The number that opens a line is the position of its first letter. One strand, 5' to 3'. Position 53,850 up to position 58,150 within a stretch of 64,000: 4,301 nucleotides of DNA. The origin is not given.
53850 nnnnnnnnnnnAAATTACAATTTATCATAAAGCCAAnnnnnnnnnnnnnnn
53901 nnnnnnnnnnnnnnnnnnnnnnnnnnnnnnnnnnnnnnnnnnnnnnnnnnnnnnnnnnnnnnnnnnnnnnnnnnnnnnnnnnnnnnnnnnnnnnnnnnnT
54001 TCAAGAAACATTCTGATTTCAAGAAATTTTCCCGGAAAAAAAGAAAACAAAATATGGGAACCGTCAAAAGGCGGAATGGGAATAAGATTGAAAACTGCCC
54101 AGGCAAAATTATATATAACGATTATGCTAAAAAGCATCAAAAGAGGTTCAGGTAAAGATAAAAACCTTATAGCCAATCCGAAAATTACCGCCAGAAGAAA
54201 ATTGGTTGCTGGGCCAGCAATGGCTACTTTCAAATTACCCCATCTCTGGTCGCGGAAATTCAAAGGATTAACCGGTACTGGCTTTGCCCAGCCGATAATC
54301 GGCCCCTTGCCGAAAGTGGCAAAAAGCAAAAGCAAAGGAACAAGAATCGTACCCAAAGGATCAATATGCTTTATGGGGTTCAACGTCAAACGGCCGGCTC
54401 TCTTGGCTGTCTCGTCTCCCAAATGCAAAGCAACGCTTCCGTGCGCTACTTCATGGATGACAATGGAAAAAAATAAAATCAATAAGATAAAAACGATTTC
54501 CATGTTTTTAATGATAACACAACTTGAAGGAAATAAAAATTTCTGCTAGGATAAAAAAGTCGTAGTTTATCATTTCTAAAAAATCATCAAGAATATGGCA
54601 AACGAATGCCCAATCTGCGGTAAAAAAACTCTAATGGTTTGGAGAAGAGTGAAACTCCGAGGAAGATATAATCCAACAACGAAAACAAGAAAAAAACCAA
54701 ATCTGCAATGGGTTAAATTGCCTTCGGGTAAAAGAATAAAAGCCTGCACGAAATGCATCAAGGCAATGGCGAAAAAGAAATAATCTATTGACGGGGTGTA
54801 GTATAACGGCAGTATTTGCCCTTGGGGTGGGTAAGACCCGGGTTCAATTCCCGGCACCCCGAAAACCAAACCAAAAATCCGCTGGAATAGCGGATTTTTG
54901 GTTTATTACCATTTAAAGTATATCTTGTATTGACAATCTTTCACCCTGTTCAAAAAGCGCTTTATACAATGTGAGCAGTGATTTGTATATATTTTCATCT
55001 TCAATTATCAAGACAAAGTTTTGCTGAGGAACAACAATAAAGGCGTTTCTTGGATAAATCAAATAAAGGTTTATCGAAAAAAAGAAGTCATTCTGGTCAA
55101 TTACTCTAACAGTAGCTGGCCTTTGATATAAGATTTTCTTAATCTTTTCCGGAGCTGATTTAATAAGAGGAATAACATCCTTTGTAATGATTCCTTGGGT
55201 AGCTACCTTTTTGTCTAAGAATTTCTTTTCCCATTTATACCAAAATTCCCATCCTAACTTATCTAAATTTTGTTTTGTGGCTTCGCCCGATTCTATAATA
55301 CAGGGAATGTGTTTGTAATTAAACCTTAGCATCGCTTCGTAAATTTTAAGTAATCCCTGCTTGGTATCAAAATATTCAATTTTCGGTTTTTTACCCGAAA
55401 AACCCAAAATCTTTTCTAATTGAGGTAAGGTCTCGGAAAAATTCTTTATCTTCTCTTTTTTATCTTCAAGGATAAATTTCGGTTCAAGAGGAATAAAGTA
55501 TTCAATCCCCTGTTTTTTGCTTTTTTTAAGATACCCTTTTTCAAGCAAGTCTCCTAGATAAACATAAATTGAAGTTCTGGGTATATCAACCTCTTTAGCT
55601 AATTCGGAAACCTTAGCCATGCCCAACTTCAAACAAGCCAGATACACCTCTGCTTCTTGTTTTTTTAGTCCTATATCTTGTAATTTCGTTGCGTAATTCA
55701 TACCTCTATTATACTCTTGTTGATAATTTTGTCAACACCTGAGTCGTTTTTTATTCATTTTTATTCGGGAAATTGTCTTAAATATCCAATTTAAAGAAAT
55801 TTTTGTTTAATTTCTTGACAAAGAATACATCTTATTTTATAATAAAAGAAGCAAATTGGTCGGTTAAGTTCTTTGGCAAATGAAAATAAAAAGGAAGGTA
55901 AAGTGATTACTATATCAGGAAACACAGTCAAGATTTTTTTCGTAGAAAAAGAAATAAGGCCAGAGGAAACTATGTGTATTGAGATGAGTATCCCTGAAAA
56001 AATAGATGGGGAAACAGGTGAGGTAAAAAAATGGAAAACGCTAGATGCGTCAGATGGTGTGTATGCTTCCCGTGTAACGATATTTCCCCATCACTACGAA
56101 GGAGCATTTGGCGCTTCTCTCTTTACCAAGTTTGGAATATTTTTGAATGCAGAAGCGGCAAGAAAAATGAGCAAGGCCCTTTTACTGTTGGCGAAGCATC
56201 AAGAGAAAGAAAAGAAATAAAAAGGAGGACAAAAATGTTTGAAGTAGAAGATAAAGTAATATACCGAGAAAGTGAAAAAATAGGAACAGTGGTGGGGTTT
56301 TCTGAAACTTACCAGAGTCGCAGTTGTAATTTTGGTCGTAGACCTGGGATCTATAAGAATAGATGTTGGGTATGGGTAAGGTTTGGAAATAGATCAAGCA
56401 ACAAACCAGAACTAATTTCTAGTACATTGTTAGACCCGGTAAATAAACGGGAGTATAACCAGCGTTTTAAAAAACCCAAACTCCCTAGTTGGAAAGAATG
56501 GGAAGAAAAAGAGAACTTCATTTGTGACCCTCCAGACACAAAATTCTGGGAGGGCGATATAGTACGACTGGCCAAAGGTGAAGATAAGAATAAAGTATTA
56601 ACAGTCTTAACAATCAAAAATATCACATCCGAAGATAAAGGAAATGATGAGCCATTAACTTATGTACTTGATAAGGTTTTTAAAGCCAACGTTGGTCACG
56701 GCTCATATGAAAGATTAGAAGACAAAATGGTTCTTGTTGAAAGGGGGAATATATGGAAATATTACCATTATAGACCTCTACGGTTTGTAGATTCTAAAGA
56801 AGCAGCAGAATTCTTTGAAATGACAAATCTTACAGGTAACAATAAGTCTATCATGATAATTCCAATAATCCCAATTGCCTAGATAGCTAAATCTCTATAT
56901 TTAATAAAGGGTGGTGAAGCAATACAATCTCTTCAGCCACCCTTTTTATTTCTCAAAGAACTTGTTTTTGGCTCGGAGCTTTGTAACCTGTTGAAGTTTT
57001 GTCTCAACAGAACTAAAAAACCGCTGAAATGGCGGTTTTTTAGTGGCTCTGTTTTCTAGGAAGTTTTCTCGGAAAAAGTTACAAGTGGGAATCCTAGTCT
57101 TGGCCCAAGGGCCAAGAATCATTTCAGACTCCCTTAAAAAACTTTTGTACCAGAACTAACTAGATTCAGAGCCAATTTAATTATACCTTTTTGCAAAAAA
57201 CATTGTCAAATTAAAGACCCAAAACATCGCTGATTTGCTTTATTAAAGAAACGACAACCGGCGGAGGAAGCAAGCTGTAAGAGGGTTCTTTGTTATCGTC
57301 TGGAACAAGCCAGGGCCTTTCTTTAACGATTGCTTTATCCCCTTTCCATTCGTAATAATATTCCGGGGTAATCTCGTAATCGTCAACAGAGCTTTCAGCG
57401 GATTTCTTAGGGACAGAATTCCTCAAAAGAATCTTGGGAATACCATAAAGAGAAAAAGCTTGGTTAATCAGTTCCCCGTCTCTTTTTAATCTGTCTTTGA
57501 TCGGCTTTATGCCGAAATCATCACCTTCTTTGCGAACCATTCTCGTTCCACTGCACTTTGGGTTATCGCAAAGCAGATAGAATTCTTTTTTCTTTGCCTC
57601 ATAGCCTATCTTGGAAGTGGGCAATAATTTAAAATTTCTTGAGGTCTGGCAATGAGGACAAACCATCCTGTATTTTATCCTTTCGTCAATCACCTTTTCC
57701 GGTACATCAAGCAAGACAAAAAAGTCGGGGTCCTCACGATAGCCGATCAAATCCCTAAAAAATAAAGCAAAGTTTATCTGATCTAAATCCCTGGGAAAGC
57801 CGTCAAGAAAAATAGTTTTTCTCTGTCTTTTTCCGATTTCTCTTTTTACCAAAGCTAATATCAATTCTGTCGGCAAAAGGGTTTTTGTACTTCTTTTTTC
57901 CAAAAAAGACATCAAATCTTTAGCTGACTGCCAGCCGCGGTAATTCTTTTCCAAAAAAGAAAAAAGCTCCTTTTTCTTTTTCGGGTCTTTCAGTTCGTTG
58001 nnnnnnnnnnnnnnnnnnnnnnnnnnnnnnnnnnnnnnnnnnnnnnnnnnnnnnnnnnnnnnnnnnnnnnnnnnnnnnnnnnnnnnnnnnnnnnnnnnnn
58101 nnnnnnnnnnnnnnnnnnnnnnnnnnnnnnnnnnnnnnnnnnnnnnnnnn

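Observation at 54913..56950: Orphan two-gene cassette under a perfect consensus promoter, divergent from a TrmB-type regulator, beside tRNA-Pro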

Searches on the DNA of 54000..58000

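Call 6: search_rna_families(source=window, start=54000, end=58000, threshold=evalue, max_evalue=1)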
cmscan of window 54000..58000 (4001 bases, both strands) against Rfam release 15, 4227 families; matches with E-value up to 1: 4.
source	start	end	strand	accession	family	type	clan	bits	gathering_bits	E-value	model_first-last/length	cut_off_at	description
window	54792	54862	+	RF00005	tRNA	Gene; tRNA;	CL00001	55.1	29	2.5e-10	1-71/71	no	tRNA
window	56968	57044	+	RF02891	AgrB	Gene; antisense;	-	31.9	40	0.012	1-84/84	no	ArsR-gov region gene B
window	54790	54904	+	RF02435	SpF41_sRNA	Gene; sRNA;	-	29.5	52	0.089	1-105/105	no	Streptococcus sRNA SpF41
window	54823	54861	+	RF01684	mascRNA-menRNA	Gene;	-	20.7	42.5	0.87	1-56/56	no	MALAT1-associated small cytoplasmic RNA/MEN beta RNA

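Call 84: search_rna_families(source=window, start=55700, end=56300, threshold=evalue, max_evalue=10)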
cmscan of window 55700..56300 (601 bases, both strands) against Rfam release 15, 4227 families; matches with E-value up to 10: 1.
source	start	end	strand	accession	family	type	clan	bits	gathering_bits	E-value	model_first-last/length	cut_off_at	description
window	55736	55758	-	RF00617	cHP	Cis-reg;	CL00129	15.3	40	2.5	1-45/45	no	Flavivirus capsid hairpin cHP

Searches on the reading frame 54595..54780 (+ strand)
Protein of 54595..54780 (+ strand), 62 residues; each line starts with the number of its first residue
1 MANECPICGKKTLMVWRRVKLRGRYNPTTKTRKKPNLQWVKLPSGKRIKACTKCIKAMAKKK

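Call 11: search_protein_families(library=pfam, proteins=[window:54595-54780:+], max_evalue=1)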
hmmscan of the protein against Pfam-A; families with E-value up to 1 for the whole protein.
window:54595-54780:+ (62 aa): 1 family
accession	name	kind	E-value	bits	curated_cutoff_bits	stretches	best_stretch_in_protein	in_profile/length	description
PF00830.24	Ribosomal_L28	-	3e-06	27.6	27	1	4-61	2-60/60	Ribosomal L28 family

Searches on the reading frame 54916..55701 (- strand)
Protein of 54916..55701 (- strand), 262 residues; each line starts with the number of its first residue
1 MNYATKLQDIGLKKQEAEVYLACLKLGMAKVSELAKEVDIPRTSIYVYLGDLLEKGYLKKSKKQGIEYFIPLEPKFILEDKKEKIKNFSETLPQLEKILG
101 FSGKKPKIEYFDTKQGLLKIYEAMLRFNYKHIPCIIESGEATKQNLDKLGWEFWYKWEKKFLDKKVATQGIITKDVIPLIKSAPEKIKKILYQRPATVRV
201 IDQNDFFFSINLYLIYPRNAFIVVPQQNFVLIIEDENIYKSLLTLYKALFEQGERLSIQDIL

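Call 11: search_protein_families(library=pfam, proteins=[window:54916-55701:-], max_evalue=1)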
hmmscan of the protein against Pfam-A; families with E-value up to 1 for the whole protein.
window:54916-55701:- (262 aa): 11 families
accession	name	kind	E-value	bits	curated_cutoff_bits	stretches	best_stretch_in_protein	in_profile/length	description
PF01978.25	TrmB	-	8.5e-15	54.8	25.6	1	7-66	1-60/68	Sugar-specific transcriptional regulator TrmB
PF09339.16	HTH_IclR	-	0.00056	20.1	22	1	30-60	20-50/52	IclR helix-turn-helix domain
PF03965.22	Penicillinase_R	-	0.0058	17.4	22.6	1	14-71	3-64/115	Penicillinase repressor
PF05331.17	DUF742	-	0.0059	16.9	27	1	22-61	51-88/114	Protein of unknown function (DUF742)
PF13412.12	HTH_24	-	0.014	15.4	21.9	1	32-59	21-48/48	Winged helix-turn-helix DNA-binding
PF01022.26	HTH_5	-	0.027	14.8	22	1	27-60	14-47/47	Bacterial regulatory protein, arsR family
PF13463.12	HTH_27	-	0.032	14.9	22.2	1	12-64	1-54/68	Winged helix DNA-binding domain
PF24270.1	HTH_Cmi2_C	-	0.089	13.5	27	1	17-63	78-123/125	Cmi2, C-terminal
PF22970.2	DUF7028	-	0.11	12.9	27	0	142-159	37-54/83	Domain of unknown function (DUF7028)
PF01325.25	Fe_dep_repress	-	0.12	13.1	26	1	25-65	19-59/60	Iron dependent repressor, N-terminal DNA binding domain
PF25213.1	HVO_A0261_N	-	0.28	11.5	35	1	21-63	17-59/86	HVO_A0261 N-terminal domain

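Call 12: search_protein_families(library=phrogs, proteins=[window:54916-55701:-], max_evalue=1)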
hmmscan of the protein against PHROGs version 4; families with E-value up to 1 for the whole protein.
window:54916-55701:- (262 aa): 6 families
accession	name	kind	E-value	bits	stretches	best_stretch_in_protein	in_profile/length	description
phrog_6336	-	unknown function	0.0014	19.9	1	28-63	28-64/81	-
phrog_13105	-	unknown function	0.004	17.8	1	29-113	20-102/239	-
phrog_5978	-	unknown function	0.0078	16.3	1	6-65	287-348/364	-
phrog_428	-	DNA, RNA and nucleotide metabolism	0.056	13.6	1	30-90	129-193/455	replication initiation protein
phrog_24075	-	unknown function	0.32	12.2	1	36-76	26-64/85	-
phrog_2030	-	transcription regulation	0.47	11.1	1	29-64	30-151/202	transcriptional regulator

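Call 13: search_protein_families(library=padloc, proteins=[window:54916-55701:-], max_evalue=1)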
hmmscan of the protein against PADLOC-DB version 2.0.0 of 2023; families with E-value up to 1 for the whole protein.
window:54916-55701:- (262 aa): 9 families
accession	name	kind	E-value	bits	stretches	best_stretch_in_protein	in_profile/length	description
PDLC01268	CasR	-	2e-06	25.9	1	7-66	117-174/179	"CAS-I,CAS-II,CAS-III,CAS-IV,CAS-V,CAS-VI; associated_signaling"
PDLC01858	CARF3--CARF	-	4.7e-06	24.7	1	6-62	136-191/204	-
PDLC01434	CasR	-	3.9e-05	21.6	1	9-64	123-176/191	"CAS-I,CAS-II,CAS-III,CAS-IV,CAS-V,CAS-VI; associated_signaling"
PDLC01849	CARF3--CARF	-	9.2e-05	20.2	1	12-62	136-185/197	-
PDLC01044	Csa3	-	0.00014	19.8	1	12-62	134-180/194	Type I-A associated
PDLC01863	CARF3--CARF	-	0.00061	17.6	1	30-64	134-168/182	-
PDLC01848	CARF3--CARF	-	0.002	15.8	1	20-62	142-183/197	-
PDLC01438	Csa3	-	0.0035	15.4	1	23-100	156-215/305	"CAS-I,CAS-II,CAS-III,CAS-IV,CAS-V,CAS-VI; associated_signaling"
PDLC03963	SoFic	-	0.011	13.1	1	6-65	284-344/361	-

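Call 14: search_protein_families(library=ncbifam, proteins=[window:54916-55701:-], max_evalue=1)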
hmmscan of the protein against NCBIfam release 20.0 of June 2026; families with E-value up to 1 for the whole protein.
window:54916-55701:- (262 aa): 8 families
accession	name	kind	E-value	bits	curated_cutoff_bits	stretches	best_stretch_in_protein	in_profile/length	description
NF047390.1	TransRegTrmBL1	equivalog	4.7e-11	42.2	650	1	5-88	8-90/341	HTH-type sugar sensing transcriptional regulator TrmBL1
TIGR01884.1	cas_HTH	subfamily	0.00011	21.7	60.2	1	9-65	137-193/202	CRISPR-associated CARF protein Csa3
NF053606.1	Sta1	subfamily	0.00014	21.9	80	1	11-64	17-70/100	Sta1 family transcriptional regulator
NF047392.1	TransRegTrmBHalo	equivalog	0.00047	19.3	500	1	12-92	18-97/349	HTH-type sugar sensing transcriptional regulator TrmB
NF049902.1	FTL_1293_fam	exception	0.0015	18.7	170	1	30-91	24-82/150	FTL_1293 family small RNA FtrC-regulated protein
NF040939.2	trans_reg_lrs14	equivalog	0.0025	17.8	90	1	11-65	18-73/103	Lrs14 family HTH-type transcriptional regulator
NF041141.1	tran_reg_TrmBL2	equivalog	0.0052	16.3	530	1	11-84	15-87/264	HTH-type transcriptional regulator TrmBL2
NF007339.0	PRK09834.1-1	equivalog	0.01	15.2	299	1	22-62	32-72/271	DNA-binding transcriptional regulator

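Call 44: find_related_loci(query=window:54916-55701:-, collection=genome_contigs, flank=6000)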
Query window:54916-55701:- (262 aa) in genome_contigs; peptide patterns used: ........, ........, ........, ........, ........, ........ (x = any residue, [..] = any of these).
232 stretches matched a pattern; 5 encode a relative of the query (tblastn E <= 1e-3); 5 distinct loci.
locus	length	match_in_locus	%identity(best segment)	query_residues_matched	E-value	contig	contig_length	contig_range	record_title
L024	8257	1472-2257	70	1-262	6e-127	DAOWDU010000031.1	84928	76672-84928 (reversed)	MAG TPA_asm: bacterium isolate CSMAG_1921 CSMAG_1921_k141_3278522_length_84928_cov_28.4358, whole genome shotgun sequenc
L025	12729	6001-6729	24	3-255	8e-21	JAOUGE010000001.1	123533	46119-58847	MAG: Candidatus Berkelbacteria bacterium isolate 4_1_July_SF_Bin64 4_1_July_SF_Bin64_scaffold_31_c1, whole genome shotgu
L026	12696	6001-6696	30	11-255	1e-20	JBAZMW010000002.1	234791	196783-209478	MAG: Patescibacteria group bacterium isolate SO_2017_LW4_52 scaffold_151_c1_LW137-91_2017, whole genome shotgun sequence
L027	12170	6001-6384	34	2-126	4e-19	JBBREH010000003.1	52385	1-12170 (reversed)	MAG: Candidatus Doudnabacteria bacterium isolate Co_metawrap_2493 Cmw_2493_k141_17269730_length_52385_cov_28.9979, whole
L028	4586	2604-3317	24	7-251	1e-9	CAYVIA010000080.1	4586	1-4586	MAG TPA_asm: uncultured Gammaproteobacteria bacterium isolate binchicken_co129_792 genome assembly, contig: NODE_69015_l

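Call 48: list_cluster_members(proteins=[P0001, P0004, P0161, window:54916-55701:-])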
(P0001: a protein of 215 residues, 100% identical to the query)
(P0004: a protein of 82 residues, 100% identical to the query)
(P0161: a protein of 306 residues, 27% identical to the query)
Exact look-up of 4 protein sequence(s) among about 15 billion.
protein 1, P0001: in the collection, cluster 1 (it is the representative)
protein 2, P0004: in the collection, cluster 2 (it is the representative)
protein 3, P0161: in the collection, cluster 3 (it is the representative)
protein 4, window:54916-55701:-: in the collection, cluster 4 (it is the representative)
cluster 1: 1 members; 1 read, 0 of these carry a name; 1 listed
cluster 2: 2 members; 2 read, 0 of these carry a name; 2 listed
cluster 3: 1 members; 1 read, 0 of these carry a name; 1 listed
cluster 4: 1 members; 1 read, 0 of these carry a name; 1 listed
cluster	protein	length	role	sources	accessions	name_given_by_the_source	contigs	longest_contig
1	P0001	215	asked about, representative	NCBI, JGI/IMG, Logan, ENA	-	-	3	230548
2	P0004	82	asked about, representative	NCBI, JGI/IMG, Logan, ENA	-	-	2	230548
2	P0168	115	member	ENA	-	-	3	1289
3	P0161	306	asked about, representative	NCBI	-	-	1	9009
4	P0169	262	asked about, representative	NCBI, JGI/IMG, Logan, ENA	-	-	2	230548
